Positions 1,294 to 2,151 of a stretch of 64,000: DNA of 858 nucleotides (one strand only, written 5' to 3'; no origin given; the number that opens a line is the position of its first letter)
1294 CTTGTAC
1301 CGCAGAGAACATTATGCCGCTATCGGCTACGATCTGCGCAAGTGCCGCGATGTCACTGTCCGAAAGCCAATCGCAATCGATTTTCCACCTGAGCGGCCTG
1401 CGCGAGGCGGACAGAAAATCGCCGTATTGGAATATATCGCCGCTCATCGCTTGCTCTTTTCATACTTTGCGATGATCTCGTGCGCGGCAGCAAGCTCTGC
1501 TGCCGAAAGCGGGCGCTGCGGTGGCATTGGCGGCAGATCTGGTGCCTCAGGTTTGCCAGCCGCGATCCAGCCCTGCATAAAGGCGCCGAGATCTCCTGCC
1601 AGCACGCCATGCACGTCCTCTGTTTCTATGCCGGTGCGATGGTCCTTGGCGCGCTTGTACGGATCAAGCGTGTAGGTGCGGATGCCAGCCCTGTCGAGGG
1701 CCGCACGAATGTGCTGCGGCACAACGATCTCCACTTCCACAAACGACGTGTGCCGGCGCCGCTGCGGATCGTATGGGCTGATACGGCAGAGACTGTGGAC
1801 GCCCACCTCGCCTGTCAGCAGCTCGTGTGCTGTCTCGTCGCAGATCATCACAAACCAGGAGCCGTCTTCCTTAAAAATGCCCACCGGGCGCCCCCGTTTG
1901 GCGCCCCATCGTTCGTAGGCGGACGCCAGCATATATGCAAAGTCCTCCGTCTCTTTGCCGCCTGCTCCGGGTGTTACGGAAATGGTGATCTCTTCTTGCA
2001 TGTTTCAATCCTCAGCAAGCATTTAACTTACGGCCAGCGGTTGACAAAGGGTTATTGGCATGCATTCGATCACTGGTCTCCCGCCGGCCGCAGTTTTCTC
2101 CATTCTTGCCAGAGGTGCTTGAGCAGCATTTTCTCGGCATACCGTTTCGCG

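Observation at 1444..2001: Phage-encoded RF2-like protein that keeps the stop-codon decoding domain (SPY tripeptide) but has the entire GGQ peptidyl-tRNA hydrolysis domain and N-terminal domain 1 deleted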

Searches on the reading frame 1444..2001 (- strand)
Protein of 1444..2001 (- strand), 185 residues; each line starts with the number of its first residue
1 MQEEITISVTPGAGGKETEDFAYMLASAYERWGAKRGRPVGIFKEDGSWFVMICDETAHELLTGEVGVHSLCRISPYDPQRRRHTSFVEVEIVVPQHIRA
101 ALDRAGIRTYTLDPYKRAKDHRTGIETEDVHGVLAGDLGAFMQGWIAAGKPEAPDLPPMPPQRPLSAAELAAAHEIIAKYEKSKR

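Call 3: search_protein_families(library=pfam, proteins=[window:1444-2001:-], max_evalue=1)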
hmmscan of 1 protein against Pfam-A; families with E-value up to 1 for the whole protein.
window:1444-2001:- (185 aa): 1 family
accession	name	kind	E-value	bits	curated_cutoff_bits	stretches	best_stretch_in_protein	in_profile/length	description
PF03462.23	PCRF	-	6.1e-17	62.5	24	1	3-90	100-194/194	PCRF domain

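Call 4: search_protein_families(library=ncbifam, proteins=[window:1444-2001:-], max_evalue=1)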
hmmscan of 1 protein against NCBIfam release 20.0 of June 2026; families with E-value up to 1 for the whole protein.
window:1444-2001:- (185 aa): 3 families
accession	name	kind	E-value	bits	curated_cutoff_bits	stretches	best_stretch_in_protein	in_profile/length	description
TIGR00020.2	prfB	exception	2.9e-30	105.5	370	2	4-93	117-213/353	peptide chain release factor 2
NF001859.2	PRK00591.1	equivalog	5.8e-10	38.8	400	2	3-93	104-201/347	peptide chain release factor 1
TIGR00019.1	prfA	equivalog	2.6e-08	33.2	423.25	2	2-96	111-211/361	peptide chain release factor 1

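Call 5: search_protein_families(library=phrogs, proteins=[window:1444-2001:-], max_evalue=1)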
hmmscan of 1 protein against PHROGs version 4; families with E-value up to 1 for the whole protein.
window:1444-2001:- (185 aa): 1 family
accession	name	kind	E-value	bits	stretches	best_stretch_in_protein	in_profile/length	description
phrog_19918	-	unknown function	3.7e-20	73.5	2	4-93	109-205/355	-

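Call 6: search_solved_structures(query=window:1444-2001:-, max_evalue=1, show_alignments=3)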
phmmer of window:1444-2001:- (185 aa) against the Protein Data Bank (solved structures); distinct sequences matched with E-value up to 1: 31.
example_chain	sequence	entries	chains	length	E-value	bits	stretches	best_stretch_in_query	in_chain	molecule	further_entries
6szs_z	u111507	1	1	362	2.1e-21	79.6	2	7-96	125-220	Peptide chain release factor 2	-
9fy1_8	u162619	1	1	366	2.1e-21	79.6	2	7-96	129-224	Peptide chain release factor 2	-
4v9n_AY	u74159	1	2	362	1.2e-17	67.3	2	6-95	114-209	Bacterial peptide chain release factor 2 (RF-2)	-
4v4s_AY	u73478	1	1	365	1.3e-17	67.3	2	6-95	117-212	Peptide chain release factor 2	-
2ihr_1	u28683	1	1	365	1.3e-17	67.3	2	6-95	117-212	Peptide chain release factor 2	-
4v5j_AY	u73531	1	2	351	1.3e-17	67.2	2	6-95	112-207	PEPTIDE CHAIN RELEASE FACTOR 2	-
6c5l_AY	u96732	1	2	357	1.4e-17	67.1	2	6-95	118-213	Peptide chain release factor 2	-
4v67_AX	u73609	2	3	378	1.4e-17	67.1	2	6-95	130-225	Bacterial peptide chain release factor 2 (RF-2) | Peptide chain release factor 2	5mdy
4v5e_AY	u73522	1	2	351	2.8e-17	66.1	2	6-95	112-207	PEPTIDE CHAIN RELEASE FACTOR 2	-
8p16_6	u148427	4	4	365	2.7e-16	62.9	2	7-91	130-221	Peptide chain release factor RF2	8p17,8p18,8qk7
1gqe_A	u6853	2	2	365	8.5e-16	61.3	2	7-91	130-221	RELEASE FACTOR 2 | peptide chain release factor RF-2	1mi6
6ost_7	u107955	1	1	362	8.6e-16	61.3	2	7-91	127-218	Peptide chain release factor 2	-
1ml5_Z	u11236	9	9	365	8.8e-16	61.3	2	7-91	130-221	Peptide chain release factor 2 | Peptide chain release factor RF2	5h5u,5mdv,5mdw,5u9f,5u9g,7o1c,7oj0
6ogf_8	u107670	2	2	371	9.4e-16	61.2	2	7-91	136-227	Peptide chain release factor 2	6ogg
6og7_8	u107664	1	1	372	9.4e-16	61.2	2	7-91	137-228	Peptide chain release factor RF2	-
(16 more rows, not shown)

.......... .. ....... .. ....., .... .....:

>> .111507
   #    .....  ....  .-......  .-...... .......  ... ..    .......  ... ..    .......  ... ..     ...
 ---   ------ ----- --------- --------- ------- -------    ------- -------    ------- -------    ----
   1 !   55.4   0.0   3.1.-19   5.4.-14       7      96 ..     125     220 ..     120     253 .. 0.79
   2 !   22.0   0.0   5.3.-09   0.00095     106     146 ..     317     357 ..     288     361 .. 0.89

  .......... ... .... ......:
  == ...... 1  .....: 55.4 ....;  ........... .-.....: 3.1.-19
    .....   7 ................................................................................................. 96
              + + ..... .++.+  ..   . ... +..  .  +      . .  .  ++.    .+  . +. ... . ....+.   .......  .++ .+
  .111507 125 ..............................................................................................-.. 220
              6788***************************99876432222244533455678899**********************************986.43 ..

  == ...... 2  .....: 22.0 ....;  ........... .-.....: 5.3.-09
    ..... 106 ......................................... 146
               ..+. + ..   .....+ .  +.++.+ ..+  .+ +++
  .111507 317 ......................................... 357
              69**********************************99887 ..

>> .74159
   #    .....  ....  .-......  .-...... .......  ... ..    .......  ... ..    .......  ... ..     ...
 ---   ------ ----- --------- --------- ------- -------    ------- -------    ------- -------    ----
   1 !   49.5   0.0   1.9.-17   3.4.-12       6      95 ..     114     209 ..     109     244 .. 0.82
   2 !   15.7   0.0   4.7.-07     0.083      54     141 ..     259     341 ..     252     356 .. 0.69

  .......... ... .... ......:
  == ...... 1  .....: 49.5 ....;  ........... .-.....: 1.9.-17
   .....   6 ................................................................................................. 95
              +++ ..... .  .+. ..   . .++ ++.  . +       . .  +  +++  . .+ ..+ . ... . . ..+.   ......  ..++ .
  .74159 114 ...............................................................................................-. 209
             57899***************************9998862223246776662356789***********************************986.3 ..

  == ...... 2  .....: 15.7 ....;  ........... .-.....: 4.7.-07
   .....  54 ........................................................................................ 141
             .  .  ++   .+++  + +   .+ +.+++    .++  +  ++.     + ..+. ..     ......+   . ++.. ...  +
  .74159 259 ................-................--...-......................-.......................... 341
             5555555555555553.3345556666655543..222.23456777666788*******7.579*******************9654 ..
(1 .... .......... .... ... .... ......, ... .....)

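Call 7: find_homologous_proteins(query=window:1444-2001:-)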
Query window:1444-2001:- (185 aa): 35 proteins with E <= 0.001 among 459 candidates.
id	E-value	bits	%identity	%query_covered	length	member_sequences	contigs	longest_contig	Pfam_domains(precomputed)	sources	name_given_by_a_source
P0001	2.5e-121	420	100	100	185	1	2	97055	PF03462.24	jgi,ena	jgi:protein subunit release factor B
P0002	1.3e-22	98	45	49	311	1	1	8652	PF03462.24,PF00472.27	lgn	-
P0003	6.8e-22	96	45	70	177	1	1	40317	PF03462.24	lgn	-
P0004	1.6e-21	95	41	46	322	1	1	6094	PF03462.24,PF00472.27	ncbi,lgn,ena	-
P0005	1.7e-21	95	40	56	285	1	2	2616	PF03462.24,PF00472.27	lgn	-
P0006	1.7e-21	95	42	49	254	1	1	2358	PF03462.24,PF00472.27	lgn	-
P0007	1.8e-21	95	42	49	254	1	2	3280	PF03462.24,PF00472.27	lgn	-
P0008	2.0e-21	94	44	49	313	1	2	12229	PF03462.24,PF00472.27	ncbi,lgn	-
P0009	2.0e-21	94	44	49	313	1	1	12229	PF03462.24,PF00472.27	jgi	-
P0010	2.3e-21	94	44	49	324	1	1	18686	PF03462.24,PF00472.27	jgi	jgi:peptide chain release factor 2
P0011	2.3e-21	94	40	56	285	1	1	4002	PF03462.24,PF00472.27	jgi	-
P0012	3.0e-21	94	37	61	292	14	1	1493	PF03462.24,PF00472.27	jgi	-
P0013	3.3e-21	94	37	57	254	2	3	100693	PF03462.24,PF00472.27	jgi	-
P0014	4.8e-21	93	43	49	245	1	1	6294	PF03462.24,PF00472.27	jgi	-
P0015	1.2e-20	92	42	49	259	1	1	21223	PF03462.24,PF00472.27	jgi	-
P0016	2.4e-20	91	41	49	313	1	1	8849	PF03462.24,PF00472.27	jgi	jgi:peptide chain release factor 2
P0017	4.9e-20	90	41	49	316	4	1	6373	PF03462.24,PF00472.27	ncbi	-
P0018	5.0e-20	90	36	66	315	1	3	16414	PF03462.24,PF00472.27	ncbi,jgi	jgi:peptide chain release factor 2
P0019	7.4e-20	89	37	57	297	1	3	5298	PF03462.24,PF00472.27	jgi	jgi:peptide chain release factor 2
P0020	1.6e-19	88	43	44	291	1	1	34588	PF03462.24,PF00472.27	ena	-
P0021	1.6e-19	88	42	46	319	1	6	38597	PF03462.24,PF00472.27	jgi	-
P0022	1.8e-19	88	36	66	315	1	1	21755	PF03462.24,PF00472.27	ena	-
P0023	2.0e-19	88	42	46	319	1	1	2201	PF03462.24,PF00472.27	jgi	-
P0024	2.1e-19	88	39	48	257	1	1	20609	PF03462.24,PF00472.27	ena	-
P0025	2.1e-19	88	43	48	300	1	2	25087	PF03462.24,PF00472.27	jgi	jgi:peptide chain release factor 2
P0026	3.3e-19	87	45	47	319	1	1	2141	PF03462.24,PF00472.27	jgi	jgi:peptide chain release factor 2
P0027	8.4e-19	86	44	49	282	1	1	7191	PF03462.24,PF00472.27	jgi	-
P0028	8.4e-19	86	44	49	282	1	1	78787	PF03462.24,PF00472.27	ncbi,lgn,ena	-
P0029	3.8e-18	84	45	45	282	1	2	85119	PF03462.24,PF00472.27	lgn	-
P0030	1.1e-16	79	38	51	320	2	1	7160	PF03462.24,PF00472.27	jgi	jgi:peptide chain release factor 2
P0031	1.9e-16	78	37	51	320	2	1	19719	PF03462.24,PF00472.27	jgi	jgi:peptide chain release factor 2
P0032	2.6e-16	78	36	57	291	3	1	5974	PF03462.24,PF00472.27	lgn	-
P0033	8.0e-15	73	39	49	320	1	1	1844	PF03462.24,PF00472.27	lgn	-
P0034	2.3e-14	71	41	71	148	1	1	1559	PF03462.24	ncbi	-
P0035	1.7e-11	62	45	47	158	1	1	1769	PF03462.24,PF00472.27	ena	-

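Call 8: search_dna_similar(query=window:1444-2001:-, collection=phages, mode=protein, max_evalue=0.001, max_rows=40)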
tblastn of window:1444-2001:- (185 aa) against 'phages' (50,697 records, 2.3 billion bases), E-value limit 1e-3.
Records with a match: 46; places in all: 46; records where one place covers at least 80% of the query: 0.
Best place of each record, by identity: <60% 46.
By first word of the organism name: Prevotella 15; Bacteriophage 14; Listeria 7; Acinetobacter 2; Staphylococcus 2; Salmonella 2; Pseudomonas 1; Enterococcus 1; uncultured 1; Escherichia 1.
By host as written in the record: - 17; Prevotella sp. 15; Listeria monocytogenes 7; Staphylococcus aureus 2; Pseudomonas aeruginosa 1; Enterococcus faecalis 1; Escherichia coli O157:H7 ATCC 43895 1; Homo sapiens 1; and 1 more.
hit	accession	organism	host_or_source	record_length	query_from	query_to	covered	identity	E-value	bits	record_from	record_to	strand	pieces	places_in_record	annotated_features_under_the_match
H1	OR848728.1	Listeria phage LM 4-14-1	Listeria monocytogenes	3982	7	146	69%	41.8%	3e-11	115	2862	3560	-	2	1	record has no annotation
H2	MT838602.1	Bacteriophage sp.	human fecal samples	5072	7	152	72%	39.2%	1e-9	108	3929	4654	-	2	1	record has no annotation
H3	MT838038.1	Bacteriophage sp.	human fecal samples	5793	7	148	71%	39.1%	4e-8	107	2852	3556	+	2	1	record has no annotation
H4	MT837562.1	Bacteriophage sp.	human fecal samples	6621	7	152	79%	34.7%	6e-9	109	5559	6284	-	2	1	record has no annotation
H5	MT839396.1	Bacteriophage sp.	human fecal samples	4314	2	147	72%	37.9%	5e-7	101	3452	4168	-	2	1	record has no annotation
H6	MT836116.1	Bacteriophage sp.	human fecal samples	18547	51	147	52%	43.1%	2e-4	93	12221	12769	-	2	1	record has no annotation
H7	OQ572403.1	Pseudomonas phage Y1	Pseudomonas aeruginosa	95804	7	116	59%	34.5%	3e-8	58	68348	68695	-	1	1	record has no annotation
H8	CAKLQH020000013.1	Acinetobacter phage MD-2021a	not known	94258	7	111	57%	35.1%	2e-8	59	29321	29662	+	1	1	prfB: peptide chain release factor 2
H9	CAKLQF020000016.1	Acinetobacter phage MD-2021a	not known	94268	7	111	57%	35.1%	2e-8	59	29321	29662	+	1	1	prfB: peptide chain release factor 2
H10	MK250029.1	Prevotella phage Lak-C1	Prevotella sp.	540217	7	118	61%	32.2%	3e-11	67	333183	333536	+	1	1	record has no annotation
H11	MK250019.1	Prevotella phage Lak-A2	Prevotella sp.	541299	7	118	61%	32.2%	4e-11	66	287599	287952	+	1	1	record has no annotation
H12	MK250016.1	Prevotella phage Lak-A1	Prevotella sp.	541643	7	118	61%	32.2%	4e-11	66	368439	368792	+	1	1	record has no annotation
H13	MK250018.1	Prevotella phage Lak-A1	Prevotella sp.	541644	7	118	61%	32.2%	4e-11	66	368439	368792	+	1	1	record has no annotation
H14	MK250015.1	Prevotella phage Lak-A1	Prevotella sp.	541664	7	118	61%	32.2%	4e-11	66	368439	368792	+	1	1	record has no annotation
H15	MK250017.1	Prevotella phage Lak-A1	Prevotella sp.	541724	7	118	61%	32.2%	4e-11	66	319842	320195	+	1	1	record has no annotation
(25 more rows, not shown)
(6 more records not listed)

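Call 10: find_encoding_contigs(protein=P0003, flank=10000, max_places=4)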
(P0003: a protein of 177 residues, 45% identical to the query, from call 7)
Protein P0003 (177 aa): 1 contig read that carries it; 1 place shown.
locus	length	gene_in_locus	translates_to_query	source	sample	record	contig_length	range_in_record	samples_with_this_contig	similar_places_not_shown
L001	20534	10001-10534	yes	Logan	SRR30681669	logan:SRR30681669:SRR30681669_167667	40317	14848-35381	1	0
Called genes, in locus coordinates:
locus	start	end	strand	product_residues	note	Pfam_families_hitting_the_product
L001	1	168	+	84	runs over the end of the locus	-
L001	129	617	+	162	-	-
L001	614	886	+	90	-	-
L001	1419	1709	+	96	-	-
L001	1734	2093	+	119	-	-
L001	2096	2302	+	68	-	-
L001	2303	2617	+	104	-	-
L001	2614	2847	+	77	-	-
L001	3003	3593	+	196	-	PF00719:Pyrophosphatase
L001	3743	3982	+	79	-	-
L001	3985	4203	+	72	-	PF10387:DUF2442 (weak)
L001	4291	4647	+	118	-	PF01050:MannoseP_isomer, PF07883:Cupin_2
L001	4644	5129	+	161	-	PF15891:Nuc_deoxyri_tr2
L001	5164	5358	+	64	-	-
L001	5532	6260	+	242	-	-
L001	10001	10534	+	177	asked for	PF03462:PCRF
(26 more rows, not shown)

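Call 11: find_encoding_contigs(protein=P0001, flank=10000, max_places=4)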
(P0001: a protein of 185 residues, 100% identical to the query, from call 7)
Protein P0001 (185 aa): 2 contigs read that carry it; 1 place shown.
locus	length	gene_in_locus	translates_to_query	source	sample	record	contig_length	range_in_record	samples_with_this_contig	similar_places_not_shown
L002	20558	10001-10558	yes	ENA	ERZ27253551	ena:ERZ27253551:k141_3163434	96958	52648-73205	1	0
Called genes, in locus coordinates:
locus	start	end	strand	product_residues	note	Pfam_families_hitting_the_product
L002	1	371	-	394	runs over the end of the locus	PF18906:Phage_tube_2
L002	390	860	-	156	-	-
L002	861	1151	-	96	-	PF20137:BubE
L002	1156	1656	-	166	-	-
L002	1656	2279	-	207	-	-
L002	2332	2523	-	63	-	-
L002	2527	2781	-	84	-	-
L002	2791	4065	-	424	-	-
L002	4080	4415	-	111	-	PF27453:XepA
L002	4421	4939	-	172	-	PF20557:DnaT_2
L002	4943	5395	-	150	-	-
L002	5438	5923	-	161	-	-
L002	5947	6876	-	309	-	PF20911:GP7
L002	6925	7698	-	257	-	PF20356:DUF6651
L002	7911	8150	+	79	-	-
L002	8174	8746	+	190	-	-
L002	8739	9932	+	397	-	-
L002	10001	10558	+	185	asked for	PF03462:PCRF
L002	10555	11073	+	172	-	-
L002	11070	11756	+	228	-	-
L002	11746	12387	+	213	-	-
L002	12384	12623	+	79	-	-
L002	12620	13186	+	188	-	PF01844:HNH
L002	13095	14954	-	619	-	PF13264:DUF4055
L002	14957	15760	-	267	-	PF07460:NUMOD3 (faint)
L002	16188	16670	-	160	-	-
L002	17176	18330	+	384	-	-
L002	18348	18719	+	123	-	-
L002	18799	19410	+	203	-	-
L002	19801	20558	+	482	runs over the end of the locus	PF05731:TROVE (weak)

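Call 20: search_protein_families(library=pfam, proteins=[L002:11746-12387:+, L002:12384-12623:+, L002:12620-13186:+], max_evalue=0.1)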
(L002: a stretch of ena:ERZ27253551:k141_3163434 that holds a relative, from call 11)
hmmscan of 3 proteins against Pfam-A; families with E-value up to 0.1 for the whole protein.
L002:11746-12387:+ (213 aa): 2 families
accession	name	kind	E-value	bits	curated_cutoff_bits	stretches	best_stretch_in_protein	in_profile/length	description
PF01844.29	HNH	-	0.0018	18.9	21.4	1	157-188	15-45/47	HNH endonuclease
PF14279.12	HNH_5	-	0.072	13.5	27.5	1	157-195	14-51/56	HNH endonuclease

L002:12384-12623:+ (79 aa): 1 family
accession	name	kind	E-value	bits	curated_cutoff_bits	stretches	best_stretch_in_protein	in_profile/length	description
PF12225.13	DUF5981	-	0.021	14.9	23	1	3-37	36-70/95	Methylene-tetrahydrofolate reductase C terminal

L002:12620-13186:+ (188 aa): 3 families
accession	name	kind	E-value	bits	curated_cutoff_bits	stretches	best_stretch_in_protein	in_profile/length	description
PF01844.29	HNH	-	2.2e-08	34.5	21.4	1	24-66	1-43/47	HNH endonuclease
PF14279.12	HNH_5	-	1.8e-05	25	27.5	1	24-65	1-41/56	HNH endonuclease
PF13395.12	HNH_4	-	0.0022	18.4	22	1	25-66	2-47/54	HNH endonuclease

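Call 21: search_protein_families(library=phrogs, proteins=[L002:11746-12387:+, L002:12384-12623:+, L002:12620-13186:+], max_evalue=0.01)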
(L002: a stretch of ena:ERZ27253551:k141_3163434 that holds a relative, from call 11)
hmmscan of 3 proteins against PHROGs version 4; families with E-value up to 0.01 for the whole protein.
L002:11746-12387:+ (213 aa): 6 families
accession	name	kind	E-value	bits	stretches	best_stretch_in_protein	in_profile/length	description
phrog_11604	-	DNA, RNA and nucleotide metabolism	1.2e-07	32.5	1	48-189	27-130/160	HNH endonuclease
phrog_589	-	DNA, RNA and nucleotide metabolism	1.4e-06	29.2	1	156-202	107-153/179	HNH endonuclease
phrog_6050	-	DNA, RNA and nucleotide metabolism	5.5e-06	26.4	1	70-192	290-362/402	HNH endonuclease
phrog_1271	-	DNA, RNA and nucleotide metabolism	0.001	19.6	1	47-193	213-321/361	HNH endonuclease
phrog_7785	-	DNA, RNA and nucleotide metabolism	0.0012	19.8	1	151-193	77-117/147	HNH endonuclease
phrog_333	-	DNA, RNA and nucleotide metabolism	0.0023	19.1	0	157-200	49-91/138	HNH endonuclease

L002:12384-12623:+ (79 aa): 0 families

L002:12620-13186:+ (188 aa): 14 families
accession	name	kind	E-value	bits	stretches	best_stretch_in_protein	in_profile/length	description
phrog_338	-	DNA, RNA and nucleotide metabolism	3.2e-12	47.5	1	7-66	197-258/340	HNH endonuclease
phrog_7785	-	DNA, RNA and nucleotide metabolism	6e-11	43.5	1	11-86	60-130/147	HNH endonuclease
phrog_9645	-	DNA, RNA and nucleotide metabolism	9e-11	42.7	1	8-79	8-81/168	HNH endonuclease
phrog_5718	-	DNA, RNA and nucleotide metabolism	4e-08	33.7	1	6-67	113-173/394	HNH endonuclease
phrog_6050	-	DNA, RNA and nucleotide metabolism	5.1e-08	33.1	1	16-67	306-357/402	HNH endonuclease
phrog_1271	-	DNA, RNA and nucleotide metabolism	1.4e-07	32.2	1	10-65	258-313/361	HNH endonuclease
phrog_1035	-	DNA, RNA and nucleotide metabolism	2.5e-07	31.8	1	9-66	148-209/271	endonuclease VII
phrog_8660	-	DNA, RNA and nucleotide metabolism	5.5e-07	30.9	1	15-78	118-187/196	HNH endonuclease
phrog_2118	-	DNA, RNA and nucleotide metabolism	5e-06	27.3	1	16-65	171-219/301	HNH endonuclease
phrog_16726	-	DNA, RNA and nucleotide metabolism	6.6e-06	27.1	1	14-69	86-142/308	HNH endonuclease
phrog_2214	-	DNA, RNA and nucleotide metabolism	1.4e-05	25.5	1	7-69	179-238/429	HNH endonuclease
phrog_7370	-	DNA, RNA and nucleotide metabolism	0.00088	20.3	0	13-68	33-84/115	HNH endonuclease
phrog_14314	-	DNA, RNA and nucleotide metabolism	0.001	20.5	1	16-66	11-60/252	HNH endonuclease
phrog_9508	-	DNA, RNA and nucleotide metabolism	0.0038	18.2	1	22-67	21-71/171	HNH endonuclease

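Call 22: predict_structure(alignment_id=A1)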
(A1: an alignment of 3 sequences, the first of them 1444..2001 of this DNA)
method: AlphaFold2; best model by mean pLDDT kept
length: 185 residues; sequences in the alignment: 3
mean_pLDDT: 57.1   pTM: 0.54
mean pLDDT of the five models: 57.1, 52.4, 51.1, 50.1, 48.1
residues with pLDDT >= 90: 0; 70-90: 14; 50-70: 126; < 50: 45
segments of 3 or more residues with pLDDT < 50: 45-47, 66-76, 155-165, 169-181, 183-185
pLDDT, mean of each block of 10 residues (from residue 1): 63 65 68 62 53 57 50 47 62 66 60 67 66 55 63 45 41 44 41
secondary structure, 60 per line:
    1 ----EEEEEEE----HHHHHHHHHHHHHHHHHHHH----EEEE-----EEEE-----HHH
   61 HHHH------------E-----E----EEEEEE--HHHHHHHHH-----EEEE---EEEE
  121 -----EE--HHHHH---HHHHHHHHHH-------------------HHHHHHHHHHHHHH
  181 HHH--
elements in order: E5-11 H16-35 E40-43 E49-52 H58-64 E88-93 H96-104 E110-113 E117-120 H130-134 H138-147 H167-183

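Call 27: search_protein_representatives(alignment_id=A1)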
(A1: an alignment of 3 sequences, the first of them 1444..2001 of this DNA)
Query: 3 sequences, 167 profile positions. Proteins with E-value up to 0.001 (for the whole library): 4900; up to 1e-10: 1797; up to 1e-30: 15. The best 150 are listed.
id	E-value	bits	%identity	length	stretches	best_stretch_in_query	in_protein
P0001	3.5e-81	287.4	-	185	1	2-167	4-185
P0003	1.7e-76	272.1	-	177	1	1-164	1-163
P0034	3.1e-62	225.8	-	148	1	1-138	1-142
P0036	5.7e-43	163.1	-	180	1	1-164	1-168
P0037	2.2e-41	157.9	-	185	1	1-163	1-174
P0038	1.1e-36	142.6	-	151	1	2-138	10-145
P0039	9.7e-35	136.3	-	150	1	2-137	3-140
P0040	2.9e-34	134.8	-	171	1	1-142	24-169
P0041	1.0e-33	133.0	-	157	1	2-138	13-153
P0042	2.1e-33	132.0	-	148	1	1-137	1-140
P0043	2.1e-32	128.7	-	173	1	2-137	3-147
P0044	1.1e-31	126.4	-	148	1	3-138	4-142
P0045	1.3e-31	126.2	-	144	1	3-135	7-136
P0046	3.2e-31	124.9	-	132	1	1-138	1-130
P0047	5.0e-31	124.2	-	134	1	1-138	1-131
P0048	5.5e-30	120.8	-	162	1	3-138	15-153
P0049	6.7e-30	120.6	-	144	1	1-137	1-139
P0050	1.1e-29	119.8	-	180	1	4-136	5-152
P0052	1.8e-29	119.2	-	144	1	2-138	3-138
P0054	2.6e-29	118.6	-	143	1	3-138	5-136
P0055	2.8e-29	118.6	-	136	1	2-138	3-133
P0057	6.5e-29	117.4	-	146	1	1-135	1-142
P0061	8.3e-29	117.0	-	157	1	1-135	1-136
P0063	1.6e-28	116.0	-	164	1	2-138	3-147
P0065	2.2e-28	115.6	-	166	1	4-135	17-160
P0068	3.4e-28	115.0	-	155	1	3-137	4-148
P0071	5.3e-28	114.4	-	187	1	6-138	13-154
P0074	8.3e-28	113.8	-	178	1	4-136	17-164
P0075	9.3e-28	113.6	-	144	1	1-138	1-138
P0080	1.4e-27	113.0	-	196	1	3-139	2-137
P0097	1.1e-26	110.1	-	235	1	1-138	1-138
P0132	1.8e-25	106.2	-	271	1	6-151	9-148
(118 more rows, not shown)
